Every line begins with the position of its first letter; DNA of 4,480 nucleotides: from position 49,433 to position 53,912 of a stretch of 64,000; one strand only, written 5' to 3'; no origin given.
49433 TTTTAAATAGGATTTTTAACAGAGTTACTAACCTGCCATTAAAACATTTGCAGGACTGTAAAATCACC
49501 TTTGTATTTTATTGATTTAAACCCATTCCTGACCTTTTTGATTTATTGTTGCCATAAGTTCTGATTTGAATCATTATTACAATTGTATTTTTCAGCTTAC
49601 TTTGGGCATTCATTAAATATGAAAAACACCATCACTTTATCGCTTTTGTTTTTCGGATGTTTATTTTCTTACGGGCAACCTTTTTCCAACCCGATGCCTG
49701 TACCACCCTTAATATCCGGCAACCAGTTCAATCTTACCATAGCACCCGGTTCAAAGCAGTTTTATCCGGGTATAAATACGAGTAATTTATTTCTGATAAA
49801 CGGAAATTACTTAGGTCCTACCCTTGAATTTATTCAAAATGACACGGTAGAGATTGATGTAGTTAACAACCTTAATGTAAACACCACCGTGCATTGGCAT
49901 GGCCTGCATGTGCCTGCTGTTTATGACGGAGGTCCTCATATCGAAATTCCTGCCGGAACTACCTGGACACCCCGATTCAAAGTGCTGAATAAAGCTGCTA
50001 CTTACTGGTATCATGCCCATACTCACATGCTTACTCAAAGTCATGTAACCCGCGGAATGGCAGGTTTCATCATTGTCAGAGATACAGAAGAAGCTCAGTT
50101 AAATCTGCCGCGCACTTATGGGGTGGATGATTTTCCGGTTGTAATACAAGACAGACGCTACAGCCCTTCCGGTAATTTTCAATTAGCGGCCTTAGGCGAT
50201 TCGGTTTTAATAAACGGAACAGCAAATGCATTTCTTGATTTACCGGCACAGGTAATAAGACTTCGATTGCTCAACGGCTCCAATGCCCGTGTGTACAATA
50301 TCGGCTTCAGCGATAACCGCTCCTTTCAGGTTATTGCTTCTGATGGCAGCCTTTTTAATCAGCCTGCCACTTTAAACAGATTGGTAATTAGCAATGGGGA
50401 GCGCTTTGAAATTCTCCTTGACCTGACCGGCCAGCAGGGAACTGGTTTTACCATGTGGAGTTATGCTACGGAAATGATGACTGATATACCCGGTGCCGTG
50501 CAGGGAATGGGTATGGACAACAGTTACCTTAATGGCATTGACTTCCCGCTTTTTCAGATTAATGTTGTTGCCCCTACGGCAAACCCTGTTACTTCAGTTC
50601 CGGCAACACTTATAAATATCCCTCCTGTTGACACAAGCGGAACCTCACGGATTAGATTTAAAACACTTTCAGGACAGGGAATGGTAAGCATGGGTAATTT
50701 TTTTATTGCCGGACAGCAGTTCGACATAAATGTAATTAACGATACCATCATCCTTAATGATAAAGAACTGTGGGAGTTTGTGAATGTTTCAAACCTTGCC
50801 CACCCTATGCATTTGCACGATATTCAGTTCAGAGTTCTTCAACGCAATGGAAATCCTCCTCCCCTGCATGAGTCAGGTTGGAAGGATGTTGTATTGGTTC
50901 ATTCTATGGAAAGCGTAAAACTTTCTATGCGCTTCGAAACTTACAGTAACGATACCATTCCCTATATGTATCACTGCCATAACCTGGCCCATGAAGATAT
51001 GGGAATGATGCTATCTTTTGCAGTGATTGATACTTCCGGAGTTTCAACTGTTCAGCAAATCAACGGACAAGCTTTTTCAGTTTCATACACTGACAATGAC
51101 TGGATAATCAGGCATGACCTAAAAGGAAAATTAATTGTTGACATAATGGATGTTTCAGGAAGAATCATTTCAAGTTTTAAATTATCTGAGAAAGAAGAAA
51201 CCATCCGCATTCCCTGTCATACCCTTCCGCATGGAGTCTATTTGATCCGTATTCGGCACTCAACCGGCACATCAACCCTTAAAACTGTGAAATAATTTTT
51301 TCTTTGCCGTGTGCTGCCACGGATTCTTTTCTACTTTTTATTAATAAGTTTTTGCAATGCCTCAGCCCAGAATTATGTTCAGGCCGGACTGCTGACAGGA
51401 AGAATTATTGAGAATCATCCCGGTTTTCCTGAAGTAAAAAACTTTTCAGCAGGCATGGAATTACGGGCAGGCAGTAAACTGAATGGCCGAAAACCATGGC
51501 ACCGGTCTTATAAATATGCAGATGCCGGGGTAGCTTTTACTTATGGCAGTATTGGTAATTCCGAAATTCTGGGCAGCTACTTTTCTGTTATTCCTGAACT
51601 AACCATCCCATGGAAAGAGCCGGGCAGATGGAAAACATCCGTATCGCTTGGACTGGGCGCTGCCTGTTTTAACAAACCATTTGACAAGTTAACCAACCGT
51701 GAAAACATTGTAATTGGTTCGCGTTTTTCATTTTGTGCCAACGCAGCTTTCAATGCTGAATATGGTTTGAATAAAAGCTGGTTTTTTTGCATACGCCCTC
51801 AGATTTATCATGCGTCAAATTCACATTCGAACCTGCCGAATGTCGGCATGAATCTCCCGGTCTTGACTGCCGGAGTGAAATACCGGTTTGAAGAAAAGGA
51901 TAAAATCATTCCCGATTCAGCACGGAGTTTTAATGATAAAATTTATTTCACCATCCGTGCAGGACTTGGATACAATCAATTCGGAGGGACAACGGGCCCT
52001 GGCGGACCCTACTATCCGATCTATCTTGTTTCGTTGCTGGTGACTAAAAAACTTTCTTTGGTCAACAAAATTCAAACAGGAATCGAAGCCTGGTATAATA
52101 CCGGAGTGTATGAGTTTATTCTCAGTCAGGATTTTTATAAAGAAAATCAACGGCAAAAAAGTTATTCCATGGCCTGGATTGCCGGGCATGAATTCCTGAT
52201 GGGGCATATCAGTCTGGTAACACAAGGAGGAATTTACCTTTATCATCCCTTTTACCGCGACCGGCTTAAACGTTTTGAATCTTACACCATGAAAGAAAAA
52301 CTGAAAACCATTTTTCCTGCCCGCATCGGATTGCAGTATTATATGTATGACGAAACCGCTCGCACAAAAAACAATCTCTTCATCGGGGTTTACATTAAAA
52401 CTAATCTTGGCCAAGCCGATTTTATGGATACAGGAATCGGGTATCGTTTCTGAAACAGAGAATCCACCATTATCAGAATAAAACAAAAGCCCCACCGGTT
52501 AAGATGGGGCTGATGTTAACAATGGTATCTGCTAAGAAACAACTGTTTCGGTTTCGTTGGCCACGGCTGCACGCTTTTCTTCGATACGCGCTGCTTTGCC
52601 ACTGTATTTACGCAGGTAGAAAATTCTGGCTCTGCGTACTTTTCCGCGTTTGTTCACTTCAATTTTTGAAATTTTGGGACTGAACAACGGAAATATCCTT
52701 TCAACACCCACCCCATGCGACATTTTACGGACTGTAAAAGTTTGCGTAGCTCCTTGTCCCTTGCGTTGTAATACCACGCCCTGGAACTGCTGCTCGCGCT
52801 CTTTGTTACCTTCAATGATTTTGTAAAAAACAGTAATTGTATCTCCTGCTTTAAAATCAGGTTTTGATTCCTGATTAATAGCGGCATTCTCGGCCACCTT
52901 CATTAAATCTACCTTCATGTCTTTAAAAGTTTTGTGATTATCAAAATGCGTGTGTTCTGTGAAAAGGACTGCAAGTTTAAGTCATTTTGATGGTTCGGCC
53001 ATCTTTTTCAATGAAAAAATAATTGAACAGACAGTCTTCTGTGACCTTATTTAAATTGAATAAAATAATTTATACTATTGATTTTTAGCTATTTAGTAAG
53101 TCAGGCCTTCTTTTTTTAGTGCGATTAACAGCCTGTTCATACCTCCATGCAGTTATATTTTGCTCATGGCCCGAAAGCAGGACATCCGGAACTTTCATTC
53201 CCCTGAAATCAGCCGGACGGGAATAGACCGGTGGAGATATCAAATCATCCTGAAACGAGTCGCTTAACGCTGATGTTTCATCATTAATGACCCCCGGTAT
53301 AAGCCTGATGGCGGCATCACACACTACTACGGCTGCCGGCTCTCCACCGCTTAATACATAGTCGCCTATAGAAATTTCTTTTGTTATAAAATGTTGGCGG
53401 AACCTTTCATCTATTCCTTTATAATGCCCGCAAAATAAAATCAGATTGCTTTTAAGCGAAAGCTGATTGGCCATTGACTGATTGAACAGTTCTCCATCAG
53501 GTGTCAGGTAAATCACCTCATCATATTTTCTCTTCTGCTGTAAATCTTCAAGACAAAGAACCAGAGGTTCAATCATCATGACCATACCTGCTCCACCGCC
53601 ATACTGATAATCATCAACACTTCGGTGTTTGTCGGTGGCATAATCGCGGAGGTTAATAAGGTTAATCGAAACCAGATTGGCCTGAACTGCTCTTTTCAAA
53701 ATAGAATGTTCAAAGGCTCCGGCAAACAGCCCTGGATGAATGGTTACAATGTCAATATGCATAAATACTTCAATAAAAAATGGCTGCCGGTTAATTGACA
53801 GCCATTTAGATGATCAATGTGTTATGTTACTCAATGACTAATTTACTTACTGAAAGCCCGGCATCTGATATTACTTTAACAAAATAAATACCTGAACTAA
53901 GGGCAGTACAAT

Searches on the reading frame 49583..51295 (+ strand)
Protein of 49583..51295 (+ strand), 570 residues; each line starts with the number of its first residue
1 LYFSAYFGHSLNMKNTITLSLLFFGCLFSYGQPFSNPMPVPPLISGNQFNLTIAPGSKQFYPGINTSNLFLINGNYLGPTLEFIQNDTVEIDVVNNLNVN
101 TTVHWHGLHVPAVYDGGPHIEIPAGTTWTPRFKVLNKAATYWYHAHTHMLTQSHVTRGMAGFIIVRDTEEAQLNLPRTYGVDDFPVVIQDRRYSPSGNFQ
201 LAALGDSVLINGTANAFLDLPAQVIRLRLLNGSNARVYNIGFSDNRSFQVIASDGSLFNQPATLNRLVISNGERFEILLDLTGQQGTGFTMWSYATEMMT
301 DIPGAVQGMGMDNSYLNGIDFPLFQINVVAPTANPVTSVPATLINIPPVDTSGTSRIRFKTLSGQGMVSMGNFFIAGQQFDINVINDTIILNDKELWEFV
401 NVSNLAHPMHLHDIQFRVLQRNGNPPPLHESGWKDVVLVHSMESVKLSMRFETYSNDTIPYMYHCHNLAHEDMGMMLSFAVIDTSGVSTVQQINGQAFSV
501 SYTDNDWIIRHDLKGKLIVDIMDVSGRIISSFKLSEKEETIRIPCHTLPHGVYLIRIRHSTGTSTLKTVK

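Call 9: search_protein_families(library=pfam, proteins=[window:49583-51295:+], max_evalue=0.001)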
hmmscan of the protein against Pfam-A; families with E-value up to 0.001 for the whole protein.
window:49583-51295:+ (570 aa): 4 families
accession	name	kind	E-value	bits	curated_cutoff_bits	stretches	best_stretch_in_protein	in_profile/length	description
PF07732.21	Cu-oxidase_3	-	1.2e-30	106.4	21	1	65-169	12-118/119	Multicopper oxidase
PF07731.20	Cu-oxidase_2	-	6e-23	81.6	20.4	1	376-482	24-134/137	Multicopper oxidase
PF00394.28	Cu-oxidase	-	3.8e-09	37.3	21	1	204-293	35-133/157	Multicopper oxidase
PF18962.6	Por_Secre_tail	-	1.6e-06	28.8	27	1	515-567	20-72/75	Secretion system C-terminal sorting domain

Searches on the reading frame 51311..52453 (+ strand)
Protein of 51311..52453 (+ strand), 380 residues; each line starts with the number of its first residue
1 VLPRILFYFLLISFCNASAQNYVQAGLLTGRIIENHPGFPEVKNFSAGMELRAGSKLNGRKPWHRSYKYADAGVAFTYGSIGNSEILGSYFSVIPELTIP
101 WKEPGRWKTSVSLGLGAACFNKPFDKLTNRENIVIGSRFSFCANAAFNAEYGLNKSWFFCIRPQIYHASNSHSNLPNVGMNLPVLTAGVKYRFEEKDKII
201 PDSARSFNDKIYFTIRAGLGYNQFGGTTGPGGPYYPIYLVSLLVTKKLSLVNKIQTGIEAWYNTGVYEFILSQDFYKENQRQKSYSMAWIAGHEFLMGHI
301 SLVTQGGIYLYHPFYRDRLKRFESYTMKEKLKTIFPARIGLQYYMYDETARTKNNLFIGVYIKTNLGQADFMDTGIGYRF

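Call 9: search_protein_families(library=pfam, proteins=[window:51311-52453:+], max_evalue=0.001)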
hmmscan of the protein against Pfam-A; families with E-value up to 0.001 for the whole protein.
window:51311-52453:+ (380 aa): 1 family
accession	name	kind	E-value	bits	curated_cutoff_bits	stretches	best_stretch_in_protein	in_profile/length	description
PF09411.16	PagL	-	2.8e-06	27.9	23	1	49-189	3-135/136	Lipid A 3-O-deacylase (PagL)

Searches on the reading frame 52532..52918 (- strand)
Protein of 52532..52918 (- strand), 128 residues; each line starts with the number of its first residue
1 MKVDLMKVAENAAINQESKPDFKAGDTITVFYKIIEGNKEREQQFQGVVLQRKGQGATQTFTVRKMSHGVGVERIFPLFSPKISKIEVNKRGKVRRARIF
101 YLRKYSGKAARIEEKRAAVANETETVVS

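Call 10: search_protein_families(library=pfam, proteins=[window:52532-52918:-], max_evalue=0.001)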
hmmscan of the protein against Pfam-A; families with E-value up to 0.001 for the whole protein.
window:52532-52918:- (128 aa): 1 family
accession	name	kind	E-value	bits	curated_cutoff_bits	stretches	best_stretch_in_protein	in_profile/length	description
PF01245.26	Ribosomal_L19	-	1.1e-44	151.3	22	1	6-115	3-111/111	Ribosomal protein L19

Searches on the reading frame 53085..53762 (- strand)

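Call 10: search_protein_families(library=pfam, proteins=[window:53085-53762:-], max_evalue=0.001)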
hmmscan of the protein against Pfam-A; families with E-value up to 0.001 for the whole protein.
window:53085-53762:- (225 aa): 1 family
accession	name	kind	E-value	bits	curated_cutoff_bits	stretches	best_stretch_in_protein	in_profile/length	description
PF01746.26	tRNA_m1G_MT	-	1.1e-59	202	27.3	1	23-220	2-195/195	tRNA (Guanine-1)-methyltransferase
